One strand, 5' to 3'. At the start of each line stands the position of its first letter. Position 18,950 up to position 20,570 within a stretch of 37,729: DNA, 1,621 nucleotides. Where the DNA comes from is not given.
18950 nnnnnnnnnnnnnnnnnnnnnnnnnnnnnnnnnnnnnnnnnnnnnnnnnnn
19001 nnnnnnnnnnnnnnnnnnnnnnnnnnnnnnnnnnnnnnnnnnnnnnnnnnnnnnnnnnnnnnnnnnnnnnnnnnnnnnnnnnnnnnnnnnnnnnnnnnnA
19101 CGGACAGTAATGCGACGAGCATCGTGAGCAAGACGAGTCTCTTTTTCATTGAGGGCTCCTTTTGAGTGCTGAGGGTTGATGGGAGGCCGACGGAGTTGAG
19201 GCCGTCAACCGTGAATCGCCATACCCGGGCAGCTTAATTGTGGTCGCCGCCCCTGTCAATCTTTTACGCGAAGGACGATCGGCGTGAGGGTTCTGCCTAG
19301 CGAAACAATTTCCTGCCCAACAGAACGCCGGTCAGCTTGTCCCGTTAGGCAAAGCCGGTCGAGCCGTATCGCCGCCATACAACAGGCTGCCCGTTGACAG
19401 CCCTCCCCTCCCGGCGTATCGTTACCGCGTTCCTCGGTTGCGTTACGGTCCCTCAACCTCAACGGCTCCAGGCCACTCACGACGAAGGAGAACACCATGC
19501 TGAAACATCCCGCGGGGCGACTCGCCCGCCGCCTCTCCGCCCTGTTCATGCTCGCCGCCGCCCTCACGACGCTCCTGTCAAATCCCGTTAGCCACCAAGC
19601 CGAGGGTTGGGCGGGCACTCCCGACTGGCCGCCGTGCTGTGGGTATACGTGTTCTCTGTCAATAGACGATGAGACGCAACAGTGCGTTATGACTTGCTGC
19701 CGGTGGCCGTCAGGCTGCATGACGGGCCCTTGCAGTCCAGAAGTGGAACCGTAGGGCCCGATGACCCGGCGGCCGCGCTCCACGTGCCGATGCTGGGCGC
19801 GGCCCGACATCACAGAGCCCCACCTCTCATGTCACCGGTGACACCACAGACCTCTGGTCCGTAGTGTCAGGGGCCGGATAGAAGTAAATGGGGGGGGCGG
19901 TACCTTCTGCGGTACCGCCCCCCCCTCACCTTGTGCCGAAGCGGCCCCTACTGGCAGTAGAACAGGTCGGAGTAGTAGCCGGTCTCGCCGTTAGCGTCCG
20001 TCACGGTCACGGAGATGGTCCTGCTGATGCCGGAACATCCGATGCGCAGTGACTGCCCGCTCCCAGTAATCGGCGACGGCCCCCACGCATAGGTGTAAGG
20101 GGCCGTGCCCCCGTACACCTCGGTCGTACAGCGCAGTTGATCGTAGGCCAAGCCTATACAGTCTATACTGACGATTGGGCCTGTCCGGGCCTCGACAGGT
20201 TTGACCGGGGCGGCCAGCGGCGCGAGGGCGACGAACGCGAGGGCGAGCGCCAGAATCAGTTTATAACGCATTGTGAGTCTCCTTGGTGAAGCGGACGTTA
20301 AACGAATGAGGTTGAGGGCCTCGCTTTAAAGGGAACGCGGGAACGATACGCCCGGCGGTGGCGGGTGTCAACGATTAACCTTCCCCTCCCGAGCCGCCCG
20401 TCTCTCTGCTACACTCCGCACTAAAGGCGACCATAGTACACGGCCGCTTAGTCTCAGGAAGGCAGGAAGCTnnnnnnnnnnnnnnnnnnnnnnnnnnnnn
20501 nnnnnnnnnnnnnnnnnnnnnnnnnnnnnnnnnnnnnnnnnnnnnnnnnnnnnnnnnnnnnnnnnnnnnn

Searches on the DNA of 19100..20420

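Call 86: search_rna_families(source=window, start=19100, end=20420, threshold=evalue, max_evalue=1)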
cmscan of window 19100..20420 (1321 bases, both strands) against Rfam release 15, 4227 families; matches with E-value up to 1: 10.
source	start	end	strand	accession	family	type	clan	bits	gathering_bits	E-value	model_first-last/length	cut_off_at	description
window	19887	19929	+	RF03778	mir-483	Gene; miRNA;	-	25.5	60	0.048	1-75/75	no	mir-483 microRNA precursor family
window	19874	19939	-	RF03261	mir-1759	Gene; miRNA;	-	21.8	58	0.33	1-75/75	no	mir-1759 microRNA precursor family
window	19886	19928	-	RF03778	mir-483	Gene; miRNA;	-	21.7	60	0.38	1-75/75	no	mir-483 microRNA precursor family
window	19887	20045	-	RF02354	BjrC80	Gene; sRNA;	-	21.1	80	0.17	1-162/162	no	Bradyrhizobiaceae sRNA BjrC80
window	19883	19935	+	RF01918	mir-1249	Gene; miRNA;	-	20.4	83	0.29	1-75/75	no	mir-1249 microRNA precursor family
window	19832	19932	-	RF01812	Pxr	Gene; sRNA;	-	20.2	80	0.76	1-109/109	no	Pxr regulatory sRNA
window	19874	19939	-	RF03587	mir-1202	Gene; miRNA;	-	19.9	80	0.66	1-80/80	no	mir-1202 microRNA precursor family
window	20180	20205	-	RF01082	SBWMV1_UPD-PKh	Cis-reg;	-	19.4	32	0.93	1-25/25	no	Pseudoknot of upstream pseudoknot domain (UPD) of the 3'UTR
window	19788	19929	+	RF02354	BjrC80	Gene; sRNA;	-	17.7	80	0.97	1-162/162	no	Bradyrhizobiaceae sRNA BjrC80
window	19839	19966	-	RF00260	HepC_CRE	Cis-reg;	-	14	140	0.73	1-176/176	no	Hepatitis C virus (HCV) cis-acting replication element (CRE)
